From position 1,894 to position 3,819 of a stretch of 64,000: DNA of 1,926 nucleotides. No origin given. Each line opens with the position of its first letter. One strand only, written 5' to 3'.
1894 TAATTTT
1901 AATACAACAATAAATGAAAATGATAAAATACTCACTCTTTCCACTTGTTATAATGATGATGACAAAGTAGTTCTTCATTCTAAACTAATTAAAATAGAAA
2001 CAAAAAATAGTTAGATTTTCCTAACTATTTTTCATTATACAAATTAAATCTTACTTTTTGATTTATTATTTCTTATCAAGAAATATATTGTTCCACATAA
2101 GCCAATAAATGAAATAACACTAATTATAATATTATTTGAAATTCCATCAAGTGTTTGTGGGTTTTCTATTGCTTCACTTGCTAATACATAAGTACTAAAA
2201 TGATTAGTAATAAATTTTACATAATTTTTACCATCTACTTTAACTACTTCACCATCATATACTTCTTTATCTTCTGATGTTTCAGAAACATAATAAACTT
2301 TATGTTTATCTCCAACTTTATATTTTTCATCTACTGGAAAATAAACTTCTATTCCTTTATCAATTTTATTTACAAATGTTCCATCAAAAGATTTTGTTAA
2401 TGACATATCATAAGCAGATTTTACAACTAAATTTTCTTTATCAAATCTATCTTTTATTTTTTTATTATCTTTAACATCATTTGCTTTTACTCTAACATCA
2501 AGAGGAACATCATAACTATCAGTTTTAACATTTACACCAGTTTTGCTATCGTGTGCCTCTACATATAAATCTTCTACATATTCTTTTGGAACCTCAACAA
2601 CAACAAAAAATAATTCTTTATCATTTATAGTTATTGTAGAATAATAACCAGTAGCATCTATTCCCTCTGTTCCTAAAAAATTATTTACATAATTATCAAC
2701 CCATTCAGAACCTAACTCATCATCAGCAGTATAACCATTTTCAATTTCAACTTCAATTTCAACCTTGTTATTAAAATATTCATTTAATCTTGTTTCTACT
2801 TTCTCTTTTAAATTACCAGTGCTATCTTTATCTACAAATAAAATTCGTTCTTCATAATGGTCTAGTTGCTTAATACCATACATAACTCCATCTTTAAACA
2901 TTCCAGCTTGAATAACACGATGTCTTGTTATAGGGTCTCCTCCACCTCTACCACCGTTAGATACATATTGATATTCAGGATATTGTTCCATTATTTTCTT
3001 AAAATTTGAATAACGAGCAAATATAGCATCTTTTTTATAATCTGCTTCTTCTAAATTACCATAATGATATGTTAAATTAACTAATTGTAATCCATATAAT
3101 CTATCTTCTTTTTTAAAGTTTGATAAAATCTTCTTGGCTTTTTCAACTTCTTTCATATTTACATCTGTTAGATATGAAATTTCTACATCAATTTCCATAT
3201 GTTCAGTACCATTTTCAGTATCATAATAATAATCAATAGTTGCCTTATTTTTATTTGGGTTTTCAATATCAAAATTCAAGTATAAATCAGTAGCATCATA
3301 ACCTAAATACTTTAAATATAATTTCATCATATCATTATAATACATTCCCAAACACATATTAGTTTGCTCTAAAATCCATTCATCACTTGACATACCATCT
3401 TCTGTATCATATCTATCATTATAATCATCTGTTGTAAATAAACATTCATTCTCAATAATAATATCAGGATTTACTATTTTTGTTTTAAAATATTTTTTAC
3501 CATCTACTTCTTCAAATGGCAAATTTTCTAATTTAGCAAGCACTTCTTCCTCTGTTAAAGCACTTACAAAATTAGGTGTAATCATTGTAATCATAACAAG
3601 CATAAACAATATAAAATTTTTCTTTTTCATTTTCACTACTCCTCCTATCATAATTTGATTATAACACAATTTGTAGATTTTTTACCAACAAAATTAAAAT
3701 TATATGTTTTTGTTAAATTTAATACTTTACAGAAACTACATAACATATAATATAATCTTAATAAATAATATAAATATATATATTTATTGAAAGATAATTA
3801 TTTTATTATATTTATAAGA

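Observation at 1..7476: Integrated element ending at a large serine recombinase that interrupts an ABC substrate-binding-protein gene; cargo includes sortase B plus an NPQT-anchored surface protein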

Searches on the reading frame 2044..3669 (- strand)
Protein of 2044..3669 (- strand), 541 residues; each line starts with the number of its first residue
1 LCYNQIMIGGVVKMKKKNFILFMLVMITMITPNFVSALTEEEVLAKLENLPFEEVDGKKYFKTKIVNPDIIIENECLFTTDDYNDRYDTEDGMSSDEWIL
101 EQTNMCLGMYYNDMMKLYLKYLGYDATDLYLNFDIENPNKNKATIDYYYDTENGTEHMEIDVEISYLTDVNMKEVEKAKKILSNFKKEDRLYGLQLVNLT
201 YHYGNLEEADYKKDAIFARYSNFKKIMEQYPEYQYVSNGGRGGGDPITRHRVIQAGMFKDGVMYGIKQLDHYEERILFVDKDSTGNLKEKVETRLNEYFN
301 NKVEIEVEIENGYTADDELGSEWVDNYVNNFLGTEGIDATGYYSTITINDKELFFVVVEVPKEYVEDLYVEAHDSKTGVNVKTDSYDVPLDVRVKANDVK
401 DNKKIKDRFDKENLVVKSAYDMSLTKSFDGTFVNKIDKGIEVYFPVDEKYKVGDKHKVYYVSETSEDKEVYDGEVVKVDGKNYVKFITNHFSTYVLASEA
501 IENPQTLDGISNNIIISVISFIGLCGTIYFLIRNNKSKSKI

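Call 3: search_protein_families(library=pfam, proteins=[window:2044-3669:-], max_evalue=0.01)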
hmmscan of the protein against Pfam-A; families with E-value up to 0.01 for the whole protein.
window:2044-3669:- (541 aa): 0 families

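Call 28: search_protein_families(library=ncbifam, proteins=[window:2044-3669:-], max_evalue=0.01)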
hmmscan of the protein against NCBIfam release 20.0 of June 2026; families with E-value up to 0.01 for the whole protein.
window:2044-3669:- (541 aa): 0 families

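Call 29: search_protein_families(library=phrogs, proteins=[window:2044-3669:-], max_evalue=0.01)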
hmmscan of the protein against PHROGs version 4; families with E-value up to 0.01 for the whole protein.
window:2044-3669:- (541 aa): 0 families

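Call 34: find_homologous_proteins(query=window:2044-3630:-)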
Query window:2044-3630:- (528 aa): 22 proteins with E <= 0.001 among 8000 candidates.
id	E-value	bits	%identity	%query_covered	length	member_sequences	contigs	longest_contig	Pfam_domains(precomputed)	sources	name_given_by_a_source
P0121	0.0e+0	1172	100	100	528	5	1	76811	-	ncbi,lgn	-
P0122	0.0e+0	1047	90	100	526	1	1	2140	-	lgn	-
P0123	0.0e+0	1044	88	99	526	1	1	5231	-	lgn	-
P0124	2.7e-296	1001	85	100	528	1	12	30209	-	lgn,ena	-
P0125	1.6e-290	982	83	100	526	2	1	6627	-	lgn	-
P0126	9.5e-231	785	68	99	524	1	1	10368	-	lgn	-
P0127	1.0e-199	683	60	98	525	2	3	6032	-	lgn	-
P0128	2.8e-170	585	53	99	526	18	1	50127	-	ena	-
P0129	2.1e-167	576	53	99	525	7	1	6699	-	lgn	-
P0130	7.6e-148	511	63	69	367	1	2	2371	-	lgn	-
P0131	3.2e-138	480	47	98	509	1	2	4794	-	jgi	-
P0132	1.0e-136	475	46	100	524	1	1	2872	-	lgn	-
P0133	4.4e-120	420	44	97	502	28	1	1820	-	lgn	-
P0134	1.7e-112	395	58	59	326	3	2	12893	-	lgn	-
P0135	9.5e-107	376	39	96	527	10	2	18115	-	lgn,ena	-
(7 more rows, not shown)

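Call 35: find_encoding_contigs(protein=P0124, flank=10000, max_places=3)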
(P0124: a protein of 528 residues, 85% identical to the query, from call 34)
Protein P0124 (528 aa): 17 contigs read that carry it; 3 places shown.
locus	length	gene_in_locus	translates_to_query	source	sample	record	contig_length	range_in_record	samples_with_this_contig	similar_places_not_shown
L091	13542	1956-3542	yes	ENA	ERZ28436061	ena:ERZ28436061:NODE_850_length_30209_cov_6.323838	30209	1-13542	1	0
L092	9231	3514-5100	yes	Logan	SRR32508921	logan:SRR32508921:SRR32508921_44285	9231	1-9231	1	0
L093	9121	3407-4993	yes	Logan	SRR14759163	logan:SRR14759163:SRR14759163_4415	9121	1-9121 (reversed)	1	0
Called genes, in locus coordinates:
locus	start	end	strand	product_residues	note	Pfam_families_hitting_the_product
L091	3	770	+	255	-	?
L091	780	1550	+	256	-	-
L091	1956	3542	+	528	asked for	-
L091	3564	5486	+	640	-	-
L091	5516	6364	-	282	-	PF04203:Sortase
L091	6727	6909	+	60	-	PF12728:HTH_17 (weak)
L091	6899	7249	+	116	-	-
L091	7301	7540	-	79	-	-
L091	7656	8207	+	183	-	PF09084:NMT1 (weak)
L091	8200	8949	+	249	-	PF00005:ABC_tran, PF13304:AAA_21 (faint)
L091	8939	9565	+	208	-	PF00528:BPD_transp_1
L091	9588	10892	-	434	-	PF00239:Resolvase, PF13408:Zn_ribbon_recom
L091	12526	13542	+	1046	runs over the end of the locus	PF00580:UvrD-helicase, PF13245:AAA_19, PF13604:AAA_30 (faint), PF01443:Viral_helicase1 (faint), PF13361:UvrD_C, PF13538:UvrD_C_2 (faint)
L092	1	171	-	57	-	?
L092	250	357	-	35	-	-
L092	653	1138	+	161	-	-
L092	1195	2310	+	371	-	-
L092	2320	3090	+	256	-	-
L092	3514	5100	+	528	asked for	-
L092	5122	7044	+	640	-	-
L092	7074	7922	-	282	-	PF04203:Sortase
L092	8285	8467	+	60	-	PF12728:HTH_17 (weak)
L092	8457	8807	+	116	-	-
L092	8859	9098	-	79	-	-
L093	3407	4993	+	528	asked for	-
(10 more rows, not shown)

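Call 36: find_encoding_contigs(protein=P0128, flank=10000, max_places=2)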
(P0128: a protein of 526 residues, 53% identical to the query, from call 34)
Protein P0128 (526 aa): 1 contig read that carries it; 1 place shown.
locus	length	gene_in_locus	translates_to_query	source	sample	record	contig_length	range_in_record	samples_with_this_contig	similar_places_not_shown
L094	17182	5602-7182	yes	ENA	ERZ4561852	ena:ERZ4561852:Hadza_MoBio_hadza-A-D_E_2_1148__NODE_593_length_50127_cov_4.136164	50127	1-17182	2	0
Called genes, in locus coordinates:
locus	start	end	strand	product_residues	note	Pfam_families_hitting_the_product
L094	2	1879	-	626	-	?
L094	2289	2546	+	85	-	-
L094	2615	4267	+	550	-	PF00749:tRNA-synt_1c, PF19269:Anticodon_2 (weak)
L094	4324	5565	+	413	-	-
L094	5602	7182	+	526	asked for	-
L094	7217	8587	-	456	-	PF00171:Aldedh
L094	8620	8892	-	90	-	PF01381:HTH_3 (weak)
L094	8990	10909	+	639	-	PF00501:AMP-binding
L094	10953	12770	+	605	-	PF00512:HisKA, PF02518:HATPase_c, PF00072:Response_reg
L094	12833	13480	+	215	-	-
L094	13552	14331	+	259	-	PF01627:Hpt (weak), PF00072:Response_reg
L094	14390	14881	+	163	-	PF12685:SpoIIIAH (weak)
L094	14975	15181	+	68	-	PF00196:GerE, PF04545:Sigma70_r4, PF08281:Sigma70_r4_2, PF13518:HTH_28 (weak), PF04967:HTH_10 (weak)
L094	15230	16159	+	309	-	PF10646:Germane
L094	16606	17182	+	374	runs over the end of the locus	PF00579:tRNA-synt_1b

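Call 58: predict_structure(alignment_id=A2)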
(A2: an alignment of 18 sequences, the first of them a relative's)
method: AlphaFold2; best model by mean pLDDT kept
length: 528 residues; sequences in the alignment: 18
mean_pLDDT: 84.8   pTM: 0.76
mean pLDDT of the five models: 84.8, 83.6, 83.5, 83.3, 83.2
residues with pLDDT >= 90: 247; 70-90: 225; 50-70: 37; < 50: 19
segments of 3 or more residues with pLDDT < 50: 17-22, 489-497, 525-528
pLDDT, mean of each block of 10 residues (from residue 1): 66 53 64 80 89 92 86 79 91 91 91 80 90 84 88 93 94 89 91 63 81 90 82 85 94 91 94 95 93 89 81 89 89 92 93 91 93 92 93 88 93 88 90 92 88 80 93 91 76 48 74 75 49
secondary structure, 60 per line:
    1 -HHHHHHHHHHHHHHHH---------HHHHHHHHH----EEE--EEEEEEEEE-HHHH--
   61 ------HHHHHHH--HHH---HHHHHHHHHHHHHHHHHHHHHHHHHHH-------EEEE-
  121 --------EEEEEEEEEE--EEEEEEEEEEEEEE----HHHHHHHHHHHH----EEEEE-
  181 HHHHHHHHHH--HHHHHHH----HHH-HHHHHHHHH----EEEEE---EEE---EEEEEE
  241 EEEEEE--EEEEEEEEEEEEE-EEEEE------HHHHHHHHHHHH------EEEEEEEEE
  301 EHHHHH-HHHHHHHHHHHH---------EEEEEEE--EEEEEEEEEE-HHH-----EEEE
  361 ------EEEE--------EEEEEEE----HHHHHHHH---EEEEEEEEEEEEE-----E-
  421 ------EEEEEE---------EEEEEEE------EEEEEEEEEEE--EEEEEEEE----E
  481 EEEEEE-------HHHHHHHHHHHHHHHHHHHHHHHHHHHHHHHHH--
elements in order: H2-17 H27-35 E40-42 E45-53 H55-58 H67-73 H82-108 E116-119 E129-138 E141-154 H159-170 E175-179 H181-190 H193-199 H208-216 E221-225 E229-231 E235-246 E249-261 E263-267 H274-285 E292-301 H302-306 H308-319 E329-335 E338-347 E357-360 E367-370 E379-385 H390-397 E401-413 E427-432 E442-448 E455-465 E468-475 E480-486 H494-526

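Call 61: fold_search(model_id=the predicted structure, library=pdb)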
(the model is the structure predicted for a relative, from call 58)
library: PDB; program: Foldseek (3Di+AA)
matches with E <= 10: 1430; with E <= 0.001: 4
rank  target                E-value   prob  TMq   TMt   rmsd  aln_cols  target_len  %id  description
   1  3ud2_B                7.8e-04  0.96  0.16  0.25  17.7       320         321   10  Crystal structure of Selenomethionine ZU5A-ZU5B protein domains of human erythrocyte ankyrin (released 2012-02-22)
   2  9gzk_C                8.2e-04  0.15  0.07  0.06  24.7       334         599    7  Crystal structure of the L. monocytogenes RmlT in complex with 4-RboP-(CH2)6NH2 (released 2024-12-18)
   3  8bz5_B                8.2e-04  0.14  0.08  0.07  26.0       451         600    7  Crystal structure of the L. monocytogenes RmlT in complex with HEPES (released 2023-12-27)
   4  8bz5_D                8.2e-04  0.10  0.07  0.07  26.0       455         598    8  Crystal structure of the L. monocytogenes RmlT in complex with HEPES (released 2023-12-27)
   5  8bz7_E                1.3e-03  0.10  0.07  0.07  26.2       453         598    8  Crystal structure of the L. monocytogenes RmlT in complex with TDP-rhamnose (released 2023-12-27)
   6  5w1d                  1.9e-03  0.20  0.09  0.12  40.7       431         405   10  Crystal Structure of Mouse Protocadherin-15 EC4-7 (released 2018-06-06)
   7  7a7d_a                2.1e-03  0.15  0.08  0.08  40.2       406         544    8  Cadherin fit into cryo-ET map (released 2020-12-23)
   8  8bz8_A                2.4e-03  0.08  0.07  0.07  25.3       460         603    8  Crystal structure of the L. monocytogenes RmlT D198A variant in complex with TDP-rhamnose (released 2023-12-27)
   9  6vg4_A                2.5e-03  0.08  0.07  0.07  51.4       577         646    8  Human protocadherin 10 ectodomain (released 2020-03-11)
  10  8bz7_B                2.6e-03  0.10  0.07  0.06  26.0       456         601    8  Crystal structure of the L. monocytogenes RmlT in complex with TDP-rhamnose (released 2023-12-27)
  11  8bz5_C                2.8e-03  0.11  0.08  0.07  26.4       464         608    8  Crystal structure of the L. monocytogenes RmlT in complex with HEPES (released 2023-12-27)
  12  8bz7_D                3.1e-03  0.08  0.08  0.07  25.4       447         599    8  Crystal structure of the L. monocytogenes RmlT in complex with TDP-rhamnose (released 2023-12-27)
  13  9gzk_E                3.3e-03  0.11  0.07  0.07  24.2       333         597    8  Crystal structure of the L. monocytogenes RmlT in complex with 4-RboP-(CH2)6NH2 (released 2024-12-18)
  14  8bz7_C                3.3e-03  0.08  0.07  0.07  25.9       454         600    8  Crystal structure of the L. monocytogenes RmlT in complex with TDP-rhamnose (released 2023-12-27)
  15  7stz_D                3.5e-03  0.15  0.09  0.10  36.6       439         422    9  Crystal Structure of Human E-cadherin EC1-5 bound by mouse monoclonal antibody Fab mAb-1_19A11 (released 2022-01-26)
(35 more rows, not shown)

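Call 63: search_protein_families(library=pfam, proteins=[L092:653-1138:+, L092:1195-2310:+, L092:2320-3090:+, L092:5122-7044:+], max_evalue=0.1)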
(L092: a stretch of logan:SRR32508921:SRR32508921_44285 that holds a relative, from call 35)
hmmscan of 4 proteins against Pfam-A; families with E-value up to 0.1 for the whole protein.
L092:653-1138:+ (161 aa): 0 families

L092:1195-2310:+ (371 aa): 0 families

L092:2320-3090:+ (256 aa): 0 families

L092:5122-7044:+ (640 aa): 1 family
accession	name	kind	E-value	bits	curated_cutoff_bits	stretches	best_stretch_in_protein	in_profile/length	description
PF21085.3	CusS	-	0.047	14.2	24.1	0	258-312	49-100/160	CusS sensor domain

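Call 64: search_protein_families(library=padloc, proteins=[L092:653-1138:+, L092:1195-2310:+, L092:2320-3090:+], max_evalue=0.01)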
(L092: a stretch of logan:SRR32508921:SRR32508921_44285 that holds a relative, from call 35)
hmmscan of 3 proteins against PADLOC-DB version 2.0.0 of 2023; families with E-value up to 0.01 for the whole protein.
L092:653-1138:+ (161 aa): 0 families

L092:1195-2310:+ (371 aa): 0 families

L092:2320-3090:+ (256 aa): 0 families
